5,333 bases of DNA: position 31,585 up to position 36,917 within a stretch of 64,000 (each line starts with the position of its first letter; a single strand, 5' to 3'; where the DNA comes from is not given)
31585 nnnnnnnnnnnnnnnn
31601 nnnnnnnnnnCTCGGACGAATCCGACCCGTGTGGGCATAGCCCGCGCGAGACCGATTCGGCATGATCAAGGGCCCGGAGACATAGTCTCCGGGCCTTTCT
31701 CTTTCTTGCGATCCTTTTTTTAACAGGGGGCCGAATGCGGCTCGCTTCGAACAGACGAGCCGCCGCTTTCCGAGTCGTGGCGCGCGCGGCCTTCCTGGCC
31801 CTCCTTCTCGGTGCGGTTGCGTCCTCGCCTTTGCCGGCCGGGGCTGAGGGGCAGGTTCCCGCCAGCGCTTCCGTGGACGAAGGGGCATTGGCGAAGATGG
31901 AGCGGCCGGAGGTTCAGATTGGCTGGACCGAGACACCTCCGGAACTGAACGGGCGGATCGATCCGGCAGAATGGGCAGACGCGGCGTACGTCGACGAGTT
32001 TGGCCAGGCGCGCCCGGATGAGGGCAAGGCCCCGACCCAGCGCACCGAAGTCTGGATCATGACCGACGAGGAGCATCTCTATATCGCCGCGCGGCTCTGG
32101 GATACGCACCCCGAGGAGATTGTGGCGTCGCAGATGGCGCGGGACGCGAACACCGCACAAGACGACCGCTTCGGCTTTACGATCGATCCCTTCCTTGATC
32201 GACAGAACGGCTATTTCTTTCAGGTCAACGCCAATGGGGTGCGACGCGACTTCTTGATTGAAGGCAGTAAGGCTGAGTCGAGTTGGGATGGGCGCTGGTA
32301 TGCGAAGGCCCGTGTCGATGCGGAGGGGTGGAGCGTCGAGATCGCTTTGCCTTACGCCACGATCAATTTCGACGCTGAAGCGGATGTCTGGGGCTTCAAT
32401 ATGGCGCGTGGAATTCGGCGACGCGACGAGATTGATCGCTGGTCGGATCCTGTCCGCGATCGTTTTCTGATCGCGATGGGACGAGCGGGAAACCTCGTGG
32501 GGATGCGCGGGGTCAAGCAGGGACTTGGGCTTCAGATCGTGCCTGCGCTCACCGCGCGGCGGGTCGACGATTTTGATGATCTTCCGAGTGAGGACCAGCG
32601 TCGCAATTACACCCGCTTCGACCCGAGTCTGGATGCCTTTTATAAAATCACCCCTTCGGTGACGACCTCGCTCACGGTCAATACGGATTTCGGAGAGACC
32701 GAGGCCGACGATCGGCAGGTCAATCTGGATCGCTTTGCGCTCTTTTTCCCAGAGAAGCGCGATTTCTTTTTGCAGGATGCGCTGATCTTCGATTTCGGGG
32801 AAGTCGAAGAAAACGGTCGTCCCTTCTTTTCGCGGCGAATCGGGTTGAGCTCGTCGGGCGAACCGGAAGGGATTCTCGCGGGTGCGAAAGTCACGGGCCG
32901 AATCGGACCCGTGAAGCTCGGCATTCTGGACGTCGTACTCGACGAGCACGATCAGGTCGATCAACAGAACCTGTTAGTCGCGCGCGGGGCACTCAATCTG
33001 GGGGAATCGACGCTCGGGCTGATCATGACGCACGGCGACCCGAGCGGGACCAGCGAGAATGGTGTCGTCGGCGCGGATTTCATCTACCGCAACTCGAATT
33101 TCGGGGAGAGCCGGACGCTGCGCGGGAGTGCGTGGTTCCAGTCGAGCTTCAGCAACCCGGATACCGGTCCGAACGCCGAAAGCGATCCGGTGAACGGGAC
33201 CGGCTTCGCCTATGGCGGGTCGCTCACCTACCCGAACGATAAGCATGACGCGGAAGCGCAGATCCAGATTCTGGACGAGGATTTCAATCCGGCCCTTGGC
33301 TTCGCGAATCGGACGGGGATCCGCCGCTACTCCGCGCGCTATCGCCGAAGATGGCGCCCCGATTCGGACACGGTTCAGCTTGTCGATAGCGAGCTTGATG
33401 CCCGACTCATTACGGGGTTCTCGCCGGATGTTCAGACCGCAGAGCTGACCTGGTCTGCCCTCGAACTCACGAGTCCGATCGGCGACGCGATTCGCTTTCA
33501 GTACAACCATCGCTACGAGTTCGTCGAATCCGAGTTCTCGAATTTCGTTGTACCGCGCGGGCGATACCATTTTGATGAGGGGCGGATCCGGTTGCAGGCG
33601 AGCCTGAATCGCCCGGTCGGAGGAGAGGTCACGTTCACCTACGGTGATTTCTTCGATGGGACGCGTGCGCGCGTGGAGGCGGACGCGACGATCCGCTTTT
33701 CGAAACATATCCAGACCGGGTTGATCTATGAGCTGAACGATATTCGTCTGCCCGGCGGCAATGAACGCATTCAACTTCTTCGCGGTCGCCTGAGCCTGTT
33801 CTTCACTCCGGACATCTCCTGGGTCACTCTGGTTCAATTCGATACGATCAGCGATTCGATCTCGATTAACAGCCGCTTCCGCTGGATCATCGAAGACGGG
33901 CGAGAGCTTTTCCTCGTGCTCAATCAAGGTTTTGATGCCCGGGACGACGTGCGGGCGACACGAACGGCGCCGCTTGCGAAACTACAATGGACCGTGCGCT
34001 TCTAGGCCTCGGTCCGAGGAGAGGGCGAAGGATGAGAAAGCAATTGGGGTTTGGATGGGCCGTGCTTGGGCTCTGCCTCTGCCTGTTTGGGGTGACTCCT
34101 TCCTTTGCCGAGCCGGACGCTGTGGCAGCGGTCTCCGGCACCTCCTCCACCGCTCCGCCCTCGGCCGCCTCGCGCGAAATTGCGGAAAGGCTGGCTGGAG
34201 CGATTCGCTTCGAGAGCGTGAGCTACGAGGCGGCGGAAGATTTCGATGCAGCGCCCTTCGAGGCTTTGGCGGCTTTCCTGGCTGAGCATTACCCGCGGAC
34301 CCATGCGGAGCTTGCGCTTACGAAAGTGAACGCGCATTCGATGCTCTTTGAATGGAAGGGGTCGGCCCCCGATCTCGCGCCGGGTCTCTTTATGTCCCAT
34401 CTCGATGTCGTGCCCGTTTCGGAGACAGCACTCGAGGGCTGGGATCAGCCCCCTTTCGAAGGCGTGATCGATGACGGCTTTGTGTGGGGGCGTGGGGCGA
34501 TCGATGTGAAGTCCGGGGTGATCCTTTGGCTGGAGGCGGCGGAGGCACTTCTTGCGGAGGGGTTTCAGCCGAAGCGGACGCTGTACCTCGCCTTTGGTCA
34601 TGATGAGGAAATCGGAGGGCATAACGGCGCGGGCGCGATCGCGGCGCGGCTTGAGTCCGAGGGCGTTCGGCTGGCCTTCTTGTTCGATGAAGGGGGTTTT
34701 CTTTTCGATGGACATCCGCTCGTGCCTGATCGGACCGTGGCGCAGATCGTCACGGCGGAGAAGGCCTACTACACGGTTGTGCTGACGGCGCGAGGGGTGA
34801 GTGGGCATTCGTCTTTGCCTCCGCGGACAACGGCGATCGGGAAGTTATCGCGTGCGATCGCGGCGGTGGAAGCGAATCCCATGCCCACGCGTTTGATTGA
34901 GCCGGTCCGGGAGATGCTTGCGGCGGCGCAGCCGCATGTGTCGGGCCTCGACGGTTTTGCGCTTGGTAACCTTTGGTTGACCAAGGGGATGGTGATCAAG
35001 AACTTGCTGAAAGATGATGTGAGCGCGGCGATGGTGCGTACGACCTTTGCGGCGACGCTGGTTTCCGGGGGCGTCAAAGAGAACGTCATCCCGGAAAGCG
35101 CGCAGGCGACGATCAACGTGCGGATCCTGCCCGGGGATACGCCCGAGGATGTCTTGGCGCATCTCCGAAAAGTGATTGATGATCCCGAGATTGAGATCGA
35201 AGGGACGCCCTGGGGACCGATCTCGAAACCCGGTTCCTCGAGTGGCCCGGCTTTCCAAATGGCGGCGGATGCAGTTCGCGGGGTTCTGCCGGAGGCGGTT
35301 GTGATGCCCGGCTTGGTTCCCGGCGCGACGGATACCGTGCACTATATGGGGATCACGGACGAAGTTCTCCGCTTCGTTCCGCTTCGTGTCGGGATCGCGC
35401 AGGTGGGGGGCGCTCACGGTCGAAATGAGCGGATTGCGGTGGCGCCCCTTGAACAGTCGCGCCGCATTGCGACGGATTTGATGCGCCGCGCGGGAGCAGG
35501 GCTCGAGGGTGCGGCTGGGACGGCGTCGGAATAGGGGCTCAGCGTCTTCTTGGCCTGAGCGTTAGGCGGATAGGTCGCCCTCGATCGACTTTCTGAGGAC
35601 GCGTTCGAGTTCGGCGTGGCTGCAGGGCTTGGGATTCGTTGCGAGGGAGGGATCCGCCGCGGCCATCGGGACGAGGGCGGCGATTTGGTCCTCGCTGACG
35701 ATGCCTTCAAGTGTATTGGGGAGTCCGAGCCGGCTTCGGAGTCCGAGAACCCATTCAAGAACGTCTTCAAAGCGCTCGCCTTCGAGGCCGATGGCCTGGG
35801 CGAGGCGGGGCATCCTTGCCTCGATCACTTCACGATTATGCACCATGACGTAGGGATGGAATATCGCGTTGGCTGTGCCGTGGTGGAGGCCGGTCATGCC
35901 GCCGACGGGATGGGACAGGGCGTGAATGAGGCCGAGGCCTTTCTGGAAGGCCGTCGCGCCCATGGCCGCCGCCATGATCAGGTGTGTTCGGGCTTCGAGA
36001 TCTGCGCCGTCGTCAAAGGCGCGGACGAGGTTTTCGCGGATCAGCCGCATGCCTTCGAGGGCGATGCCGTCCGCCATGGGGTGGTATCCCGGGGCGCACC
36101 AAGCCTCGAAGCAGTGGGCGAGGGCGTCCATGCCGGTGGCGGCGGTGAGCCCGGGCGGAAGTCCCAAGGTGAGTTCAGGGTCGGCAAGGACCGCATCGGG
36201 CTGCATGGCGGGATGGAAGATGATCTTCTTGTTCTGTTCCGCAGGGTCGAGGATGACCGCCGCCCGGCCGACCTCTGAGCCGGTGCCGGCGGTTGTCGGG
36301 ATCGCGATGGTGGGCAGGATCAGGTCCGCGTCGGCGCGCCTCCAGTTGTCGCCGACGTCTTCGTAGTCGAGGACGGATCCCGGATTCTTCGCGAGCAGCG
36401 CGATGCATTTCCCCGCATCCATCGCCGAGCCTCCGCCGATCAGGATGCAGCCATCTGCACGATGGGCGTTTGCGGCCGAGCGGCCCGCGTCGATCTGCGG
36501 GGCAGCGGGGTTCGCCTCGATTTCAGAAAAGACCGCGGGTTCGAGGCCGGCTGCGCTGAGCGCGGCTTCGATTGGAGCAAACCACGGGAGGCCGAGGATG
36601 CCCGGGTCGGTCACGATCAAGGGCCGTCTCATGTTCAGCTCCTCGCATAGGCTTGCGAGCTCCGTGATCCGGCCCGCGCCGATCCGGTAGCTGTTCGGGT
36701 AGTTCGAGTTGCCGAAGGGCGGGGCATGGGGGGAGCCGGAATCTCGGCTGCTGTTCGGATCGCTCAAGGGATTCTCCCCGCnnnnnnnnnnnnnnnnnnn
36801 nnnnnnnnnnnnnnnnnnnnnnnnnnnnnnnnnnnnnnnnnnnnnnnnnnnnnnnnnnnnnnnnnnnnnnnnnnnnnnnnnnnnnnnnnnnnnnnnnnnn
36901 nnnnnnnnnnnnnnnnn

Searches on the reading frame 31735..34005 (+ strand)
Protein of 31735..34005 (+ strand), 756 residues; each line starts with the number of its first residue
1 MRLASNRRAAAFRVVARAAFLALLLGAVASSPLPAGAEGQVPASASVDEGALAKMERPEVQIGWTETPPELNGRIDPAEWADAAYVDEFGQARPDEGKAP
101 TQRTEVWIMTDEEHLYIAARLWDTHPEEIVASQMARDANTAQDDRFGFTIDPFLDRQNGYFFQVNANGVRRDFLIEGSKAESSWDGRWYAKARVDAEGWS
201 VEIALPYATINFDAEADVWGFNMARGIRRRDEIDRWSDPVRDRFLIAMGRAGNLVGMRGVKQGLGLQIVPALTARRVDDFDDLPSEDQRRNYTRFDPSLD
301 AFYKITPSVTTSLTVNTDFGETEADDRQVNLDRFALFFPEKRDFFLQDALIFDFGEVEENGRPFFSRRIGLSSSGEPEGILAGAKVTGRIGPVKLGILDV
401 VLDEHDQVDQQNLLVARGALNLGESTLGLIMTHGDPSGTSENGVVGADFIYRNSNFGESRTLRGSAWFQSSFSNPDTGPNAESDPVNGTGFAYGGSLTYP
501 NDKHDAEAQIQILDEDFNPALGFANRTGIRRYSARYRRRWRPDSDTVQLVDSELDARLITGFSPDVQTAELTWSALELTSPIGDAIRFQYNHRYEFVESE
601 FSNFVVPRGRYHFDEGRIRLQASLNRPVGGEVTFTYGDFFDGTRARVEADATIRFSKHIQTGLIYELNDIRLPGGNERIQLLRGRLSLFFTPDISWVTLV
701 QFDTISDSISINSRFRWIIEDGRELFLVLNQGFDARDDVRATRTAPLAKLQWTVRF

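Call 25: search_protein_families(library=pfam, proteins=[window:31735-34005:+], max_evalue=0.001)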
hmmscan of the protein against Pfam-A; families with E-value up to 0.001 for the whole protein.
window:31735-34005:+ (756 aa): 2 families
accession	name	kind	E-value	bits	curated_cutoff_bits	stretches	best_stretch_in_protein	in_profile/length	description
PF19313.5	DUF5916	-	8.1e-11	41.8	22.6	1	290-378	21-103/572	Domain of unknown function (DUF5916)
PF06452.16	CBM9_1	-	0.00025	21.4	23.4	1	73-224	3-147/185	Carbohydrate family 9 binding domain-like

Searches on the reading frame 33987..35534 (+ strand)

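Call 25: search_protein_families(library=pfam, proteins=[window:33987-35534:+], max_evalue=0.001)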
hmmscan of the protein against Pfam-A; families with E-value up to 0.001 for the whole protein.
window:33987-35534:+ (515 aa): 3 families
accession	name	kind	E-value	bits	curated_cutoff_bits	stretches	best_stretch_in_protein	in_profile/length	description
PF01546.33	Peptidase_M20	-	3.1e-30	106.1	24.6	1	134-500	1-205/206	Peptidase family M20/M25/M40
PF07687.19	M20_dimer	-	2.2e-16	60.2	21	1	257-401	2-103/107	Peptidase dimerisation domain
PF04389.22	Peptidase_M28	-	5.3e-08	33.2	21.3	1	122-235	5-94/193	Peptidase family M28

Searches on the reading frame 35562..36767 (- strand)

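Call 25: search_protein_families(library=pfam, proteins=[window:35562-36767:-], max_evalue=0.001)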
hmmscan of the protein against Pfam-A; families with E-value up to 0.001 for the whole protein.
window:35562-36767:- (401 aa): 3 families
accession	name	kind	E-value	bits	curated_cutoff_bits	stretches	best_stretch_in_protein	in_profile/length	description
PF00465.25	Fe-ADH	-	1.8e-46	158.2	31.3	1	24-197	1-168/168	Iron-containing alcohol dehydrogenase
PF25137.1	ADH_Fe_C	-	9.7e-40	136.8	27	1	208-394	1-193/194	Fe-containing alcohol dehydrogenase family, C-terminal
PF13685.12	Fe-ADH_2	-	3.6e-10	40.5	28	1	28-127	1-98/149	Iron-containing alcohol dehydrogenase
